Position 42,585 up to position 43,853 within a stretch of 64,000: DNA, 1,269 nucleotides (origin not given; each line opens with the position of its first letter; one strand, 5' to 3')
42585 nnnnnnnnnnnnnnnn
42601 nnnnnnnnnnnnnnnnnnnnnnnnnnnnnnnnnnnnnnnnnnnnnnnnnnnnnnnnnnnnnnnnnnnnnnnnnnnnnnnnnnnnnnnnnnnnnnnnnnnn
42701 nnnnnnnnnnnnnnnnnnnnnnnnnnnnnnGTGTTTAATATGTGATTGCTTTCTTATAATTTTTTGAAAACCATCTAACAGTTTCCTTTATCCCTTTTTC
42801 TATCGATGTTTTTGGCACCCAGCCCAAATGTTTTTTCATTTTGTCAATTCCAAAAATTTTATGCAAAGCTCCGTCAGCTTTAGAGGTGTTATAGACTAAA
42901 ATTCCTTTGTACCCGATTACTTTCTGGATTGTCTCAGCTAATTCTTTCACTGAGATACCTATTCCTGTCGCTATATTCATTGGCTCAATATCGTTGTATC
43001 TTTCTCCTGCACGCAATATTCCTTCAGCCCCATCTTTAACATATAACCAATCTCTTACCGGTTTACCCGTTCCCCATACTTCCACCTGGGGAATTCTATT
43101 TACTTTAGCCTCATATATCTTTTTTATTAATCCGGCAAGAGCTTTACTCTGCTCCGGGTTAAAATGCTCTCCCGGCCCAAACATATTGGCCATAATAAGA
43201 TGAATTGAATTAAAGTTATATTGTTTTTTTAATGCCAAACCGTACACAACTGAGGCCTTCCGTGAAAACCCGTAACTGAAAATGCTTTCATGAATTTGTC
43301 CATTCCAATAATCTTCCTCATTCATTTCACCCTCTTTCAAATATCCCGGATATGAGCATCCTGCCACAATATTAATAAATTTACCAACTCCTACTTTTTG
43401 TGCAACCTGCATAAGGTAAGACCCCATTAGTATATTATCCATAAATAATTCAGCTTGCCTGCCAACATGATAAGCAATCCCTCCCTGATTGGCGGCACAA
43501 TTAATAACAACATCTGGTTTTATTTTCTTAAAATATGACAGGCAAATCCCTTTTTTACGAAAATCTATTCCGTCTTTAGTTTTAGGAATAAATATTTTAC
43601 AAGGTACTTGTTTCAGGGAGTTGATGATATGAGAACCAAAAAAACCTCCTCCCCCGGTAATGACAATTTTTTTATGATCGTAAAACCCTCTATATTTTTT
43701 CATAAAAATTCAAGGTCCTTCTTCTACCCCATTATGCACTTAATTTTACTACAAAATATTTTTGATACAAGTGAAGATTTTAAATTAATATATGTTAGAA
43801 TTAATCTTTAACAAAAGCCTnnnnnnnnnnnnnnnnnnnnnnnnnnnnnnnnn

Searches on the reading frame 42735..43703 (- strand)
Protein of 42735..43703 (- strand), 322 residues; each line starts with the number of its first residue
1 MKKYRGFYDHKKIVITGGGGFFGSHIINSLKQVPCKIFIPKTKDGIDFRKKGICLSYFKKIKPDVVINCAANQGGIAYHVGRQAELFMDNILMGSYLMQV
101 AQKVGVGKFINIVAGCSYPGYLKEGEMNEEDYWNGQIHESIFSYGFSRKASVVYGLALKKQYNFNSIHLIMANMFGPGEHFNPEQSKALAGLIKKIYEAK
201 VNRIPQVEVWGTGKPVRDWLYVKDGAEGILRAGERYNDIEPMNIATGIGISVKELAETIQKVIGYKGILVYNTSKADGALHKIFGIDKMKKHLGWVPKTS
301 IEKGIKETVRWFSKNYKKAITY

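Call 9: search_protein_families(library=pfam, proteins=[window:42735-43703:-])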
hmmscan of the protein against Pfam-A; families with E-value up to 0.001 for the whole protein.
window:42735-43703:- (322 aa): 4 families
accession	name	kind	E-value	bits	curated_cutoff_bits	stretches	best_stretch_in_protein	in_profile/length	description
PF01370.27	Epimerase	-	3.4e-39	135.1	20.9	1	13-244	1-239/240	NAD dependent epimerase/dehydratase family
PF16363.11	GDP_Man_Dehyd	-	4.8e-17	62.8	27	1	55-308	68-332/332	GDP-mannose 4,6 dehydratase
PF04321.23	RmlD_sub_bind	-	6.1e-06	26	27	1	12-71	2-60/287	RmlD substrate binding domain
PF02719.21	Polysacc_synt_2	-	0.00016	21.4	20.2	0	47-112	62-126/293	Polysaccharide biosynthesis protein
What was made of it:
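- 42735..43703 (-): NAD-dependent epimerase / GDP-fucose-synthase-like gene (322 aa), starting MKKYR+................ PF01370 (call 9).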

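Call 12: find_encoding_contigs(protein=window:42735-43703:-, flank=3000, max_places=10)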
Protein window:42735-43703:- (322 aa): no gene with exactly this product is on record in the collection.
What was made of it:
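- Tried and rejected: The exact look-up of the window's fcl-like protein failed at first (call 12).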

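Call 24: find_homologous_proteins(query=window:42735-43703:-)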
Query window:42735-43703:- (322 aa): 1068 proteins with E <= 0.001 among 3424 candidates; the best 120 are listed.
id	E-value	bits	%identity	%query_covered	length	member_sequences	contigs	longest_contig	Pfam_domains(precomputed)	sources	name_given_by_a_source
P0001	6.4e-216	733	100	100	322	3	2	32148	PF04321.24,PF16363.12,PF01370.28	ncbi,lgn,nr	ncbi:NAD-dependent epimerase/dehydratase family protein [Candidatus Daviesbacteria bacterium]|nr:NAD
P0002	2.1e-191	653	86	100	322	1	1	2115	PF16363.12,PF01370.28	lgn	-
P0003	1.5e-179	614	82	98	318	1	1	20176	PF04321.24,PF16363.12,PF01370.28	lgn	-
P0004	1.3e-174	598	80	98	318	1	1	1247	PF04321.24,PF16363.12,PF01370.28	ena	-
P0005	6.8e-173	592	80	98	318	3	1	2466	PF04321.24,PF16363.12,PF01370.28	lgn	-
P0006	3.6e-172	590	80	98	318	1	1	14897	PF04321.24,PF16363.12,PF01370.28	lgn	-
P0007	1.5e-171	588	78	98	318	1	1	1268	PF04321.24,PF16363.12,PF01370.28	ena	-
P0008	7.6e-171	585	78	98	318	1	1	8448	PF04321.24,PF16363.12,PF01370.28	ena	-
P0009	9.0e-171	585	79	98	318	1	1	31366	PF04321.24,PF16363.12,PF01370.28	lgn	-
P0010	1.2e-170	585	79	98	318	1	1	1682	PF04321.24,PF16363.12,PF01370.28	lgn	-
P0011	4.1e-170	583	78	98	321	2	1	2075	PF04321.24,PF16363.12,PF01370.28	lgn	-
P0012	9.3e-170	582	78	98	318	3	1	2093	PF04321.24,PF16363.12,PF01370.28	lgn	-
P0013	1.8e-169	581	78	98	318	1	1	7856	PF04321.24,PF16363.12,PF01370.28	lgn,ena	-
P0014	2.0e-169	581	77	100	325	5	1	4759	PF04321.24,PF16363.12,PF01370.28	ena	-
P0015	2.6e-169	580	78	98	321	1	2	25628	PF04321.24,PF16363.12,PF01370.28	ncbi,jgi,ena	-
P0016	3.7e-169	580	77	98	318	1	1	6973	PF04321.24,PF16363.12,PF01370.28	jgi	jgi:GDP-L-fucose synthase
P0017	1.5e-168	578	77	98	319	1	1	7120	PF04321.24,PF16363.12,PF01370.28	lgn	-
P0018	4.1e-168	576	77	99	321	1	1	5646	PF04321.24,PF16363.12,PF01370.28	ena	-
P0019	4.7e-168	576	76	98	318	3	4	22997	PF04321.24,PF16363.12,PF01370.28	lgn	-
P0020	2.1e-167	574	78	98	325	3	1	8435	PF04321.24,PF16363.12,PF01370.28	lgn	-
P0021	2.7e-167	574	75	99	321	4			PF04321.24,PF16363.12,PF01370.28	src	-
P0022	3.2e-167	573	76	99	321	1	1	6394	PF04321.24,PF16363.12,PF01370.28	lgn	-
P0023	3.6e-167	573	76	99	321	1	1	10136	PF04321.24,PF16363.12,PF01370.28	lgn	-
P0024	6.4e-167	572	77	98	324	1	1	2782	PF04321.24,PF16363.12,PF01370.28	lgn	-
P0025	9.8e-167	572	76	99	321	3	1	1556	PF04321.24,PF16363.12,PF01370.28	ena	-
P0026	1.4e-166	571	77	98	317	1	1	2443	PF04321.24,PF16363.12,PF02719.22,PF01370.28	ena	-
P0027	1.8e-166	571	76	99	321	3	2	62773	PF04321.24,PF16363.12,PF01370.28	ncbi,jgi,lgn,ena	-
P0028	3.4e-166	570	75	99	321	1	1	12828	PF04321.24,PF16363.12,PF01370.28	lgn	-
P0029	6.0e-166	569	76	99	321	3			PF04321.24,PF16363.12,PF01370.28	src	-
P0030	8.1e-166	569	77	97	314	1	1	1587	PF04321.24,PF16363.12,PF01370.28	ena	-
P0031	1.3e-165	568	75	99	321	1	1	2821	PF04321.24,PF16363.12,PF01370.28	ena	-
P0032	1.4e-165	568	78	98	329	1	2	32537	PF16363.12,PF01370.28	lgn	-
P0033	1.7e-165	568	75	99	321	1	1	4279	PF16363.12,PF01370.28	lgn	-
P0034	1.8e-165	568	77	99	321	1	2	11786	PF04321.24,PF16363.12,PF01370.28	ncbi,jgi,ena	-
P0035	2.3e-165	567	76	99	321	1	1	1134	PF04321.24,PF16363.12,PF01370.28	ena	-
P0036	2.3e-165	567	75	99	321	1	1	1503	PF16363.12,PF01370.28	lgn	-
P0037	2.6e-165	567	75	99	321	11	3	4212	PF16363.12,PF01370.28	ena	-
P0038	2.6e-165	567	75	99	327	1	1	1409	PF04321.24,PF16363.12,PF01370.28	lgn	-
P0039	4.3e-165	566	74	99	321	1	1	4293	PF16363.12,PF01370.28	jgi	jgi:GDP-L-fucose synthase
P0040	4.9e-165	566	74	99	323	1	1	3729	PF04321.24,PF16363.12,PF02719.22,PF01370.28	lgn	-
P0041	5.5e-165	566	76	99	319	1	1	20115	PF04321.24,PF16363.12,PF01370.28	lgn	-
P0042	6.0e-165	566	75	99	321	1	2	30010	PF04321.24,PF16363.12,PF01370.28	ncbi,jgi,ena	-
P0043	6.2e-165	566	75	99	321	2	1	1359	PF04321.24,PF16363.12,PF01370.28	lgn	-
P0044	1.3e-164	565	76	98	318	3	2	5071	PF04321.24,PF16363.12,PF01370.28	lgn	-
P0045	1.9e-164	564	75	99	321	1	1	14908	PF04321.24,PF16363.12,PF01370.28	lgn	-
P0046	2.1e-164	564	75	99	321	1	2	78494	PF16363.12,PF01370.28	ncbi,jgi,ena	-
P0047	2.1e-164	564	74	99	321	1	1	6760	PF04321.24,PF16363.12,PF01370.28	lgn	-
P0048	2.6e-164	564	74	98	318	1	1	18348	PF04321.24,PF16363.12,PF01370.28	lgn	-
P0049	2.8e-164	564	75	99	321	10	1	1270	PF04321.24,PF16363.12,PF01370.28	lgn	-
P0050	4.1e-164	563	73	99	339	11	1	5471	PF04321.24,PF16363.12,PF01370.28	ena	-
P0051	4.4e-164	563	74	99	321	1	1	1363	PF04321.24,PF16363.12,PF01370.28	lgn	-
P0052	6.6e-164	563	74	99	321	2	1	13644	PF04321.24,PF16363.12,PF01370.28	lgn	-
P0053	7.6e-164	562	75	99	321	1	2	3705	PF04321.24,PF16363.12,PF01370.28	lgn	-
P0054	7.9e-164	562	75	99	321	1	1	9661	PF16363.12,PF01370.28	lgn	-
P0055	9.2e-164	562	75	99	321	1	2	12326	PF16363.12,PF01370.28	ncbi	-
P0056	1.1e-163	562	76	98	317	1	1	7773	PF04321.24,PF16363.12,PF02719.22,PF01370.28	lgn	-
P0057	1.2e-163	562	74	99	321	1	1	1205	PF04321.24,PF16363.12,PF01370.28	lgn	-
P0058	3.1e-163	560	74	99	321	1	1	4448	PF04321.24,PF16363.12,PF01370.28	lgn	-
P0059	3.7e-163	560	75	99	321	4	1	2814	PF04321.24,PF16363.12,PF01370.28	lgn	-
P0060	3.7e-163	560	73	99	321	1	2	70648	PF16363.12,PF01370.28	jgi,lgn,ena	-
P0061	7.7e-163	559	74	99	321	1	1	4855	PF04321.24,PF16363.12,PF01370.28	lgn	-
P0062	8.2e-163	559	76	98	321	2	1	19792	PF04321.24,PF16363.12,PF01370.28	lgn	-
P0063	9.7e-163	559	74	99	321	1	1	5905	PF04321.24,PF16363.12,PF02719.22,PF01370.28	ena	-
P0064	1.0e-162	559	75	99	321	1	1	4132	PF04321.24,PF16363.12,PF01370.28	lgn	-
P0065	1.4e-162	558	74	99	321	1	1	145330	PF04321.24,PF16363.12,PF01370.28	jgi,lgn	-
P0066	2.2e-162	558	75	98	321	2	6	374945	PF16363.12,PF01370.28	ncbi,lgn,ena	ncbi:MAG: NAD-dependent epimerase/dehydratase family protein [Patescibacteria group bacterium]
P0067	2.2e-162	558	74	99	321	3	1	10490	PF04321.24,PF16363.12,PF01370.28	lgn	-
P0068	2.4e-162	557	73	99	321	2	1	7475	PF04321.24,PF16363.12,PF01370.28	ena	-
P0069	2.4e-162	557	73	99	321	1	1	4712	PF16363.12,PF01370.28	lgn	-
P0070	2.5e-162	557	73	99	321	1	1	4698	PF04321.24,PF16363.12,PF01370.28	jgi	jgi:GDP-L-fucose synthase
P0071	2.7e-162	557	73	99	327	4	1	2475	PF04321.24,PF16363.12,PF01370.28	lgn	-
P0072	3.9e-162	557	74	98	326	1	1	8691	PF04321.24,PF16363.12,PF01370.28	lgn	-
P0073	4.5e-162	557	74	99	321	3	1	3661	PF04321.24,PF16363.12,PF01370.28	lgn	-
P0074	5.1e-162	556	73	99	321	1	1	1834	PF04321.24,PF16363.12,PF01370.28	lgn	-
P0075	5.4e-162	556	74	99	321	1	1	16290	PF04321.24,PF16363.12,PF01370.28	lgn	-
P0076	8.5e-162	556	73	99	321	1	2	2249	PF04321.24,PF16363.12,PF01370.28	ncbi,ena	-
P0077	1.2e-161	555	73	99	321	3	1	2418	PF04321.24,PF16363.12,PF01370.28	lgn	-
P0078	1.2e-161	555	73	99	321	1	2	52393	PF16363.12,PF01370.28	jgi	-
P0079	1.3e-161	555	74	99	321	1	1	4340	PF04321.24,PF16363.12,PF02719.22,PF01370.28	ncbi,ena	-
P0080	1.3e-161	555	74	99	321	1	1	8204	PF16363.12,PF01370.28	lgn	-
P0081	1.5e-161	555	74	99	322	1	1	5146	PF04321.24,PF16363.12,PF01370.28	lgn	-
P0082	1.6e-161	555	73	99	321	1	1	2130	PF04321.24,PF16363.12,PF01370.28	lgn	-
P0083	1.7e-161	555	75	99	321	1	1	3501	PF04321.24,PF16363.12,PF01370.28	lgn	-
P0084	1.7e-161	555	74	99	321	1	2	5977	PF04321.24,PF16363.12,PF01370.28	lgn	-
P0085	1.8e-161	555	73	99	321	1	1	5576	PF04321.24,PF16363.12,PF01370.28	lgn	-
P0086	1.9e-161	554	75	99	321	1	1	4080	PF16363.12,PF01370.28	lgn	-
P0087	2.0e-161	554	74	99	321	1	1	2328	PF04321.24,PF16363.12,PF01370.28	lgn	-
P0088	2.5e-161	554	72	99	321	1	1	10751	PF04321.24,PF16363.12,PF01370.28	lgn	-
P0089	3.0e-161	554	74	99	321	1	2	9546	PF04321.24,PF16363.12,PF01370.28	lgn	-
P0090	3.1e-161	554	72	99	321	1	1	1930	PF04321.24,PF16363.12,PF01370.28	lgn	-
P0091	3.3e-161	554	74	99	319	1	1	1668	PF04321.24,PF16363.12,PF01370.28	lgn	-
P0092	3.6e-161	554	73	99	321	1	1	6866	PF04321.24,PF16363.12,PF01370.28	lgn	-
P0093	4.8e-161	553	74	99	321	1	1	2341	PF16363.12,PF01370.28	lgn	-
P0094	5.4e-161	553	74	98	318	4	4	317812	PF04321.24,PF16363.12,PF01370.28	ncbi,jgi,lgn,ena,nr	ncbi:MAG: hypothetical protein A2687_01750 [Candidatus Levybacteria bacterium RIFCSPHIGHO2_01_FULL_3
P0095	5.6e-161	553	73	99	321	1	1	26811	PF04321.24,PF16363.12,PF01370.28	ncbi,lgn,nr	ncbi:MAG: NAD-dependent epimerase/dehydratase family protein [Candidatus Daviesbacteria bacterium]|n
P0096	5.9e-161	553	72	98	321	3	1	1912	PF04321.24,PF16363.12,PF01370.28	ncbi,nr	ncbi:MAG: NAD-dependent epimerase/dehydratase family protein [bacterium]|nr:NAD-dependent epimerase/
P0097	5.9e-161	553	74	99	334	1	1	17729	PF04321.24,PF16363.12,PF01370.28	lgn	-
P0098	7.2e-161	553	71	99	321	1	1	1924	PF04321.24,PF16363.12,PF01370.28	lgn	-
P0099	7.3e-161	553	72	99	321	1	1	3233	PF04321.24,PF16363.12,PF01370.28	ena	-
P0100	7.9e-161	552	76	98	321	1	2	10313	PF04321.24,PF16363.12,PF01370.28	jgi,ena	-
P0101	8.5e-161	552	73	99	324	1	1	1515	PF04321.24,PF16363.12,PF01370.28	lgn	-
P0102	1.2e-160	552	73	99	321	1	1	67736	PF04321.24,PF16363.12,PF01370.28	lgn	-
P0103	1.6e-160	551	75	98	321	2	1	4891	PF16363.12,PF01370.28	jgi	-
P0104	1.7e-160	551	74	98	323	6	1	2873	PF04321.24,PF16363.12,PF01370.28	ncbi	-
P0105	1.7e-160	551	73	99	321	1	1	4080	PF04321.24,PF16363.12,PF01370.28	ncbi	-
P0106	2.1e-160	551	73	99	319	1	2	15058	PF04321.24,PF16363.12,PF01370.28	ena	-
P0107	2.1e-160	551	74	99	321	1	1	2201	PF04321.24,PF16363.12,PF01370.28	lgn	-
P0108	2.2e-160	551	72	99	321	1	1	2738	PF04321.24,PF16363.12,PF01370.28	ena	-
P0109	2.4e-160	551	72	99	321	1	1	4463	PF04321.24,PF16363.12,PF01370.28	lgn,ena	-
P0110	2.4e-160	551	75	98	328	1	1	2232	PF04321.24,PF16363.12,PF01370.28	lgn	-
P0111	2.6e-160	551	74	97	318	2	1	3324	PF04321.24,PF16363.12,PF01370.28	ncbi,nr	ncbi:MAG: NAD-dependent epimerase/dehydratase family protein [bacterium]|nr:NAD-dependent epimerase/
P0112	2.8e-160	551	72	99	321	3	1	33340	PF16363.12,PF01370.28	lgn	-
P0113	3.1e-160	550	73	99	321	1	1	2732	PF04321.24,PF16363.12,PF01370.28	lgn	-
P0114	4.0e-160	550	72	99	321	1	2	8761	PF04321.24,PF16363.12,PF01370.28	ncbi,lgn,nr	ncbi:MAG: NAD-dependent epimerase/dehydratase family protein [Candidatus Levybacteria bacterium]|nr:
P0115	4.4e-160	550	73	98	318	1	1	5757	PF04321.24,PF16363.12,PF01370.28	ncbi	-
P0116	7.1e-160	549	75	99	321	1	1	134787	PF16363.12,PF01370.28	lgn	-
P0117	7.3e-160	549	73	99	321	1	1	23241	PF04321.24,PF16363.12,PF01370.28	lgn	-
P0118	9.0e-160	549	71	99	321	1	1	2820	PF04321.24,PF16363.12,PF02719.22,PF01370.28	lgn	-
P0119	1.0e-159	549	71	99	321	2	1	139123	PF04321.24,PF16363.12,PF01370.28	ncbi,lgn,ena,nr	ncbi:MAG: Nucleoside-diphosphate-sugar epimerase [Microgenomates group bacterium Gr01-1014_16]|nr:MA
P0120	1.4e-159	548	74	98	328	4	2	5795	PF04321.24,PF16363.12,PF01370.28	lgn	-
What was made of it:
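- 42735..43703 (-): Homologues in call 24.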

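Call 29: find_encoding_contigs(protein=P0002, flank=3000, max_places=4)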
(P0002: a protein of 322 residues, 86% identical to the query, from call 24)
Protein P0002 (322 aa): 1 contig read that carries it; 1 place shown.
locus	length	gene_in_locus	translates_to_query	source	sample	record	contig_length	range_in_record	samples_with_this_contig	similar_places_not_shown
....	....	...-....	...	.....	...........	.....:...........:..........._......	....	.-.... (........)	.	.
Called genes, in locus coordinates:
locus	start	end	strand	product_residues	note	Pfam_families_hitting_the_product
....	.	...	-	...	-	?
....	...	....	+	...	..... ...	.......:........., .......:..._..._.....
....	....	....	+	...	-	?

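Call 31: find_encoding_contigs(protein=P0003, flank=5000, max_places=3)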
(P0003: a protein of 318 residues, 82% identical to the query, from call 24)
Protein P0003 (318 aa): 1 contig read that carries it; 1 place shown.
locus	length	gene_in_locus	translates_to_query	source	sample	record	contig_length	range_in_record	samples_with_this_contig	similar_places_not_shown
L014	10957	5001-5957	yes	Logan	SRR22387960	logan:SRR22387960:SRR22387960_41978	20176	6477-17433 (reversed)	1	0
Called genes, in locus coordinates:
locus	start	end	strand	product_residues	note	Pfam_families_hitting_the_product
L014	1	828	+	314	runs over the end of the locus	PF01408:GFO_IDH_MocA, PF02894:GFO_IDH_MocA_C (weak)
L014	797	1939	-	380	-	PF00535:Glycos_transf_2, PF10111:Glyco_tranf_2_2 (weak), PF13641:Glyco_tranf_2_3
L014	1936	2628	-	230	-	PF00535:Glycos_transf_2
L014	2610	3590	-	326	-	PF01073:3Beta_HSD, PF01370:Epimerase, PF05368:NmrA (weak), PF07993:NAD_binding_4 (faint), PF13460:NAD_binding_10, PF16363:GDP_Man_Dehyd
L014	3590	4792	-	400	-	PF00155:Aminotran_1_2 (weak), PF01041:DegT_DnrJ_EryC1, PF01053:Cys_Met_Meta_PP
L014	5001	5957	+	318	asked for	PF01370:Epimerase, PF04321:RmlD_sub_bind, PF16363:GDP_Man_Dehyd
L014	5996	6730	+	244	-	PF01370:Epimerase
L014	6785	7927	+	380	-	PF00155:Aminotran_1_2 (weak), PF01041:DegT_DnrJ_EryC1, PF01212:Beta_elim_lyase (weak)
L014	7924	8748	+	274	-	PF00535:Glycos_transf_2, PF10111:Glyco_tranf_2_2, PF13641:Glyco_tranf_2_3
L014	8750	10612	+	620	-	PF12481:DUF3700 (weak), PF13522:GATase_6, PF13537:GATase_7, PF00733:Asn_synthase, PF06508:QueC (weak)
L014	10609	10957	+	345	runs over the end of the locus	PF00852:Glyco_transf_10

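Call 46: find_encoding_contigs(protein=P0009, flank=10000, max_places=1)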
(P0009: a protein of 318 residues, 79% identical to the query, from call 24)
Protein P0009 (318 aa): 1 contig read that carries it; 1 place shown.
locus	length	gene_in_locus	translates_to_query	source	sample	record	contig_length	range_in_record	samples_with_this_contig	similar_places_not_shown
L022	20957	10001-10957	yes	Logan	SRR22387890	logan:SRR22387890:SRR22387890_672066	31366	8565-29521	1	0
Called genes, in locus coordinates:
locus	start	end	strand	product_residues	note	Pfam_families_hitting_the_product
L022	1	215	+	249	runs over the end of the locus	PF13489:Methyltransf_23, PF08241:Methyltransf_11, PF08242:Methyltransf_12 (weak), PF13649:Methyltransf_25, PF13847:Methyltransf_31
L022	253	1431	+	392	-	PF00155:Aminotran_1_2, PF01041:DegT_DnrJ_EryC1, PF01053:Cys_Met_Meta_PP (weak), PF01212:Beta_elim_lyase, PF00266:Aminotran_5 (weak)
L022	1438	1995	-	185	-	PF18915:DUF5667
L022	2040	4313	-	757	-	PF02366:PMT, PF13231:PMT_2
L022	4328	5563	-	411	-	PF08421:Methyltransf_13, PF13489:Methyltransf_23, PF07021:MetW, PF08241:Methyltransf_11, PF08242:Methyltransf_12, PF13649:Methyltransf_25, PF13847:Methyltransf_31, PF08484:Methyltransf_14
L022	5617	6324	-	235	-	PF00535:Glycos_transf_2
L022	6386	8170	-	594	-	-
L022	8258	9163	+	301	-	PF08003:Methyltransf_9 (weak), PF13489:Methyltransf_23, PF07021:MetW (weak), PF13847:Methyltransf_31, PF08241:Methyltransf_11, PF08242:Methyltransf_12, PF13649:Methyltransf_25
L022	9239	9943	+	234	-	PF00535:Glycos_transf_2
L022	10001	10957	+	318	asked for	PF01370:Epimerase, PF04321:RmlD_sub_bind, PF16363:GDP_Man_Dehyd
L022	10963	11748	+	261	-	PF01370:Epimerase (weak), PF04321:RmlD_sub_bind (weak)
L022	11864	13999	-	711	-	-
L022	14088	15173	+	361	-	PF00070:Pyr_redox (faint), PF01266:DAO, PF03486:HI0933_like (faint), PF07992:Pyr_redox_2 (faint)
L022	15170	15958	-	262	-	PF00535:Glycos_transf_2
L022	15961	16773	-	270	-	PF01261:AP_endonuc_2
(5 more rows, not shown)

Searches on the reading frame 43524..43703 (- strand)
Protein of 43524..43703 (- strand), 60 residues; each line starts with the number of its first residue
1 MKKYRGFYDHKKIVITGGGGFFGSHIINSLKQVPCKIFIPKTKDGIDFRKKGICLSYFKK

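Call 44: find_homologous_proteins(query=window:43524-43703:-, max_evalue=10)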
Query seq(60 aa): no candidate shares three 5-residue words with the query. No homologue found.
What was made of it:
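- Tried and rejected: A third protein search, using only the first 60 residues to find more head-bearing homologues, returned nothing (call 44).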
